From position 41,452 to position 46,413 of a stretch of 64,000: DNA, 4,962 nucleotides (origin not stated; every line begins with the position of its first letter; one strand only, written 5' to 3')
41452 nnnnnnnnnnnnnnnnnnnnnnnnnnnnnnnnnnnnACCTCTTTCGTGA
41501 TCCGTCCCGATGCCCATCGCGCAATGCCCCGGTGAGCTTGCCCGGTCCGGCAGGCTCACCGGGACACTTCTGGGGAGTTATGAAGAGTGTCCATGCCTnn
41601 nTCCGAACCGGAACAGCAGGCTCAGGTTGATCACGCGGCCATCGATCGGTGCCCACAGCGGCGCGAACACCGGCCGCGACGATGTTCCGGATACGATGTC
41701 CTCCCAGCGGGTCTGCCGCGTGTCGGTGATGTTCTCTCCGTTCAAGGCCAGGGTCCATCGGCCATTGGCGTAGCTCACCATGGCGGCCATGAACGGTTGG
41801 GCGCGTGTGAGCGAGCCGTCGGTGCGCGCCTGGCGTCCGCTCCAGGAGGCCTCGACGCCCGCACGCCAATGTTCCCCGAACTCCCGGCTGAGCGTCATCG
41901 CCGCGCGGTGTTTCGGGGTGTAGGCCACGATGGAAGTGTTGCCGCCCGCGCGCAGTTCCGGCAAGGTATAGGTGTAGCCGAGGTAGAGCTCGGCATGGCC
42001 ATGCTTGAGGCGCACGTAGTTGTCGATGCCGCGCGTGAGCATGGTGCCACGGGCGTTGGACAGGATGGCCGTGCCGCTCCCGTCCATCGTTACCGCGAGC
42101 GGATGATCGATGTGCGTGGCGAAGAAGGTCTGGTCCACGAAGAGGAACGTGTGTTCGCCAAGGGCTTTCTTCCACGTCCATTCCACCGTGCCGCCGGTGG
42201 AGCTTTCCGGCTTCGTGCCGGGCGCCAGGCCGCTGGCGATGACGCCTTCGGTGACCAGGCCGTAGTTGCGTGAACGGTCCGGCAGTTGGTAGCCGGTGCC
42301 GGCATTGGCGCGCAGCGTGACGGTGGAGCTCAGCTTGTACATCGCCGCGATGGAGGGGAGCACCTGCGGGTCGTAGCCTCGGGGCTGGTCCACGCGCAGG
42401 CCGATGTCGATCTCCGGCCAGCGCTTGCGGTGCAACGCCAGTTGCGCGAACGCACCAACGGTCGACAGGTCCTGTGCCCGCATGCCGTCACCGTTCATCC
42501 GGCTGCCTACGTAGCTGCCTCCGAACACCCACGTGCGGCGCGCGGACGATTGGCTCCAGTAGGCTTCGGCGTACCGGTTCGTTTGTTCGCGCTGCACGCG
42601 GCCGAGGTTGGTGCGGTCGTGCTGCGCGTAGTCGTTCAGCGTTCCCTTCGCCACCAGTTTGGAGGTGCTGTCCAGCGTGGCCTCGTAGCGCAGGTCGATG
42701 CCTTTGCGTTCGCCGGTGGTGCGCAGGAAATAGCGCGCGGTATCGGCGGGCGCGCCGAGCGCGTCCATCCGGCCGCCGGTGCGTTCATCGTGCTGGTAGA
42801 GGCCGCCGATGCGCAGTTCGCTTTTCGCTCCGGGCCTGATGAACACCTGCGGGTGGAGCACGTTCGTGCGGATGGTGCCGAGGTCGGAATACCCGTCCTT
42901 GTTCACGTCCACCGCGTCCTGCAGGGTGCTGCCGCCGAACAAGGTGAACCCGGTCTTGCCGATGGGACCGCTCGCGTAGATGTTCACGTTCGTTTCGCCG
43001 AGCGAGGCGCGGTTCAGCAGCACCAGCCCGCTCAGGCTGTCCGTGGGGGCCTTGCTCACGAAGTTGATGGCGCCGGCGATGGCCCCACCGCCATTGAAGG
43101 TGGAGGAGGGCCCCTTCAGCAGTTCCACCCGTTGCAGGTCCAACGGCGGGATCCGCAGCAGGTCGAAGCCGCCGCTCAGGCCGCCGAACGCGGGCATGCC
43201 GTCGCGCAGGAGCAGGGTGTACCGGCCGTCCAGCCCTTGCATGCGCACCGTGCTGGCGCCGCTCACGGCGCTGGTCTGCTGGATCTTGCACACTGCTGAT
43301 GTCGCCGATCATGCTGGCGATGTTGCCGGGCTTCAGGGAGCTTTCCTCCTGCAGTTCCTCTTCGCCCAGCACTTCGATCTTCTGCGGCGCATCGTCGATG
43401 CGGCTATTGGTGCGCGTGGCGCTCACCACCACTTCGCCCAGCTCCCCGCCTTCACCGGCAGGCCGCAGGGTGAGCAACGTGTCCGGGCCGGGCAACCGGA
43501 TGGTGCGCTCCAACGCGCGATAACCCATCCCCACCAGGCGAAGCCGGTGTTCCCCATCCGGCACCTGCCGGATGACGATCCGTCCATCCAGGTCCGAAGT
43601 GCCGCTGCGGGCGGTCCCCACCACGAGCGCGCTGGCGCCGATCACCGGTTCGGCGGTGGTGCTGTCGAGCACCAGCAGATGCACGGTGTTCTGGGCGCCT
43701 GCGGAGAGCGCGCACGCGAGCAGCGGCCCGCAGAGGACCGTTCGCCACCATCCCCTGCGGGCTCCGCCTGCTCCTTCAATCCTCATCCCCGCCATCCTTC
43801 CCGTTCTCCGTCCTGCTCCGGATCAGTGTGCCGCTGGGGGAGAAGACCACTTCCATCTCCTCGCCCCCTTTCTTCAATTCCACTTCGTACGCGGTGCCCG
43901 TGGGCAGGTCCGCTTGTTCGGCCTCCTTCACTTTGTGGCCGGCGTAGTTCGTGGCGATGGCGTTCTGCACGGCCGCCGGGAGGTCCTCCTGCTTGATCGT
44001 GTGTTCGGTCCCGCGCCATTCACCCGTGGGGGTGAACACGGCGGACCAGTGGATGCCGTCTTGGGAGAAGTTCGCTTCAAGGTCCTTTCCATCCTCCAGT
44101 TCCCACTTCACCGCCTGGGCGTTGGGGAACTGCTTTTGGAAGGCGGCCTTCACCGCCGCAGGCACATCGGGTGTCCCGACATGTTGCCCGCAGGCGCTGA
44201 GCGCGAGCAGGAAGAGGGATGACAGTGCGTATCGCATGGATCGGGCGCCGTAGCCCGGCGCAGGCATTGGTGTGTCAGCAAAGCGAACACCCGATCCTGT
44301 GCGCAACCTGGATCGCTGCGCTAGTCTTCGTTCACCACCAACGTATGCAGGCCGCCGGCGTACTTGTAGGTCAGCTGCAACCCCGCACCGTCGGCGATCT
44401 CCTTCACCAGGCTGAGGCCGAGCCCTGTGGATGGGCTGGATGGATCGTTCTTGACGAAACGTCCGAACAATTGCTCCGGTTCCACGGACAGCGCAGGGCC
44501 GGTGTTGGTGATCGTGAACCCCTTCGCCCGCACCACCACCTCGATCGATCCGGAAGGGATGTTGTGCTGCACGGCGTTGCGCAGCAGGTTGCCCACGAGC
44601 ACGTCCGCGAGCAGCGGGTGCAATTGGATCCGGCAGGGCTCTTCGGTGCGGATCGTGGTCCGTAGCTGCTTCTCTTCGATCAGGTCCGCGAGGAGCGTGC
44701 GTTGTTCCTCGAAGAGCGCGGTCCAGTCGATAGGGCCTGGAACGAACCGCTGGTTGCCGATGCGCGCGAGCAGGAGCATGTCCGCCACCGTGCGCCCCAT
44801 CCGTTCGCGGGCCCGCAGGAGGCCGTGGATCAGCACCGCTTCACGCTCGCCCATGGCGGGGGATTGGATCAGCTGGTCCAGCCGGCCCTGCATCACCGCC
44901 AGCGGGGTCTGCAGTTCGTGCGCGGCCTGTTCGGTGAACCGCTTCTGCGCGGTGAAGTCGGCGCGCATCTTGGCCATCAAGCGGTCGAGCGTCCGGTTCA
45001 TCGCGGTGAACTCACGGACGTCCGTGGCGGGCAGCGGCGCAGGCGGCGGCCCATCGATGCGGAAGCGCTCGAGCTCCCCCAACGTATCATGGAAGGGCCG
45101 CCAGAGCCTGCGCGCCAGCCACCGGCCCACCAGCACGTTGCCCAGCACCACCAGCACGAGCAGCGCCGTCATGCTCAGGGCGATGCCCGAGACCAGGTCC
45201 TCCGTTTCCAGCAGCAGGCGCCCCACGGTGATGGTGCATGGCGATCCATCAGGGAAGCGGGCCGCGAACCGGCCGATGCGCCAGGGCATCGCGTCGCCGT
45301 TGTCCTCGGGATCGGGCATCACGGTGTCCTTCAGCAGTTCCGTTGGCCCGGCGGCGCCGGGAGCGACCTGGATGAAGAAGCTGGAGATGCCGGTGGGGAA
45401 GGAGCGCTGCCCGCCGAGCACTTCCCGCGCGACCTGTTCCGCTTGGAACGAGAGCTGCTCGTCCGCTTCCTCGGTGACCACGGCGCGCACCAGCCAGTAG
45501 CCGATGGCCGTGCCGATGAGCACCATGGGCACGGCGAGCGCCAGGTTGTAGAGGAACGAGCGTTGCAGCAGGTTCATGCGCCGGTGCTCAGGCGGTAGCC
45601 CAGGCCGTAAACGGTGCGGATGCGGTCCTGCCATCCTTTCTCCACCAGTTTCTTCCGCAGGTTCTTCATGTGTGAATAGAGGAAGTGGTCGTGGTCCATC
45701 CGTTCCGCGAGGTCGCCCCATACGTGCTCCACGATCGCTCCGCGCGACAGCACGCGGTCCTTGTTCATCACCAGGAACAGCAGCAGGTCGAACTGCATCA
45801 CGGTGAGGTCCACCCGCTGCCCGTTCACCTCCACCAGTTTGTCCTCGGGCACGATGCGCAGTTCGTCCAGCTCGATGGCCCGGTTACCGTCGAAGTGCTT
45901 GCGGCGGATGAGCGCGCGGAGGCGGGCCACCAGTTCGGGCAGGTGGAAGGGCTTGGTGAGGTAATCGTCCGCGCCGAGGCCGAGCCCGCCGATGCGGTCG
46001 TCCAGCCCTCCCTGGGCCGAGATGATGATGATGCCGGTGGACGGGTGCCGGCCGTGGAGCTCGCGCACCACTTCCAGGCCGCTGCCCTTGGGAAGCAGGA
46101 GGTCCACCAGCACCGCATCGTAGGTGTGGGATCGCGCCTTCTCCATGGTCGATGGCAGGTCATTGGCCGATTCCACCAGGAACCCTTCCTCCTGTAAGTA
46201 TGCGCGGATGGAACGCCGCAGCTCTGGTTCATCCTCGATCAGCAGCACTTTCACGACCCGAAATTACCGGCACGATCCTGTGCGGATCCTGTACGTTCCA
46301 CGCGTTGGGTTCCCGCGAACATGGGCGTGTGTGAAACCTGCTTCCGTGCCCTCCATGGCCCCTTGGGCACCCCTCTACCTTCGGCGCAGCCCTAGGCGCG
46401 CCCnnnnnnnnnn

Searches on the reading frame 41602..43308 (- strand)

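Call 39: search_protein_families(library=pfam, proteins=[window:41602-43308:-], max_evalue=0.001)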
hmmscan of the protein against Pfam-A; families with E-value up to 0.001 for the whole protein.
window:41602-43308:- (569 aa): 2 families
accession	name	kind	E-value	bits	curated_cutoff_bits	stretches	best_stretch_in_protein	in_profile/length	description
PF00593.30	TonB_dep_Rec_b-barrel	-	1e-19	72.2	27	1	186-527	42-436/436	TonB dependent receptor-like, beta-barrel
PF07715.20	Plug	-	3.6e-13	50.4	23.9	1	10-80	36-107/107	TonB-dependent Receptor Plug Domain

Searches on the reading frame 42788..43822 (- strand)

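Call 39: search_protein_families(library=pfam, proteins=[window:42788-43822:-], max_evalue=0.001)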
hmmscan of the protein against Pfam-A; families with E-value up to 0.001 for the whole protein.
window:42788-43822:- (345 aa): 2 families
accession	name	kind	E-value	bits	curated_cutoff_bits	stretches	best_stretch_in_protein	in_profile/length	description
PF13715.12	CarbopepD_reg_2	-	4.6e-09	36.6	32.2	1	51-133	5-88/88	CarboxypepD_reg-like domain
PF13620.12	CarboxypepD_reg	-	2.1e-05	25.2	32.3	1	47-113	2-72/82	Carboxypeptidase regulatory-like domain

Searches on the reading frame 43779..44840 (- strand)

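Call 39: search_protein_families(library=pfam, proteins=[window:43779-44840:-], max_evalue=0.001)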
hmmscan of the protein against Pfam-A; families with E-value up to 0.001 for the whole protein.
window:43779-44840:- (354 aa): 2 families
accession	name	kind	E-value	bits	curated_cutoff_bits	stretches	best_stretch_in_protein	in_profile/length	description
PF11396.14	PepSY_like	-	2.1e-14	54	28.3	1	265-340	11-82/83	Putative beta-lactamase-inhibitor-like, PepSY-like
PF03413.25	PepSY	-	0.00018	22.2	24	0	294-332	9-48/60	Peptidase propeptide and YPEB domain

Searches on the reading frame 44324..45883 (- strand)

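Call 39: search_protein_families(library=pfam, proteins=[window:44324-45883:-], max_evalue=0.001)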
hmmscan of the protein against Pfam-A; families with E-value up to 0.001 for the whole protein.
window:44324-45883:- (520 aa): 2 families
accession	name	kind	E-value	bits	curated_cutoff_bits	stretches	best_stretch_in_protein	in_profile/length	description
PF02518.31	HATPase_c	-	3.1e-11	44.1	26.4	1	429-506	9-93/111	Histidine kinase-, DNA gyrase B-, and HSP90-like ATPase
PF00512.31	HisKA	-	3.9e-09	36.9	26.9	1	313-377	2-65/66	His Kinase A (phospho-acceptor) domain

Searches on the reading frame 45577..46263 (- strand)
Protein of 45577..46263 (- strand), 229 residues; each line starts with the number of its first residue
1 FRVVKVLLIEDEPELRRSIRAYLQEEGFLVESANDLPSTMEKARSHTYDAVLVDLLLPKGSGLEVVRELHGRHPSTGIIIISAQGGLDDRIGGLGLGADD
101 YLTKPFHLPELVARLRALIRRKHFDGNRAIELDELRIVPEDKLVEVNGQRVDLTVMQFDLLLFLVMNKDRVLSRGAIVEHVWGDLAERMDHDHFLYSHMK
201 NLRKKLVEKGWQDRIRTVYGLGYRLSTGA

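Call 38: search_protein_families(library=pfam, proteins=[window:45577-46263:-], max_evalue=0.001)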
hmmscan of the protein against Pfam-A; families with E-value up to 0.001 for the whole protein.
window:45577-46263:- (229 aa): 2 families
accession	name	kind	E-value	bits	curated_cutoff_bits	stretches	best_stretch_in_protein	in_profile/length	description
PF00072.30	Response_reg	-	5.8e-27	94.5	30.2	1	6-115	1-110/111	Response regulator receiver domain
PF00486.34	Trans_reg_C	-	1.6e-18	66.9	26.2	1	148-225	1-77/77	Transcriptional regulatory protein, C terminal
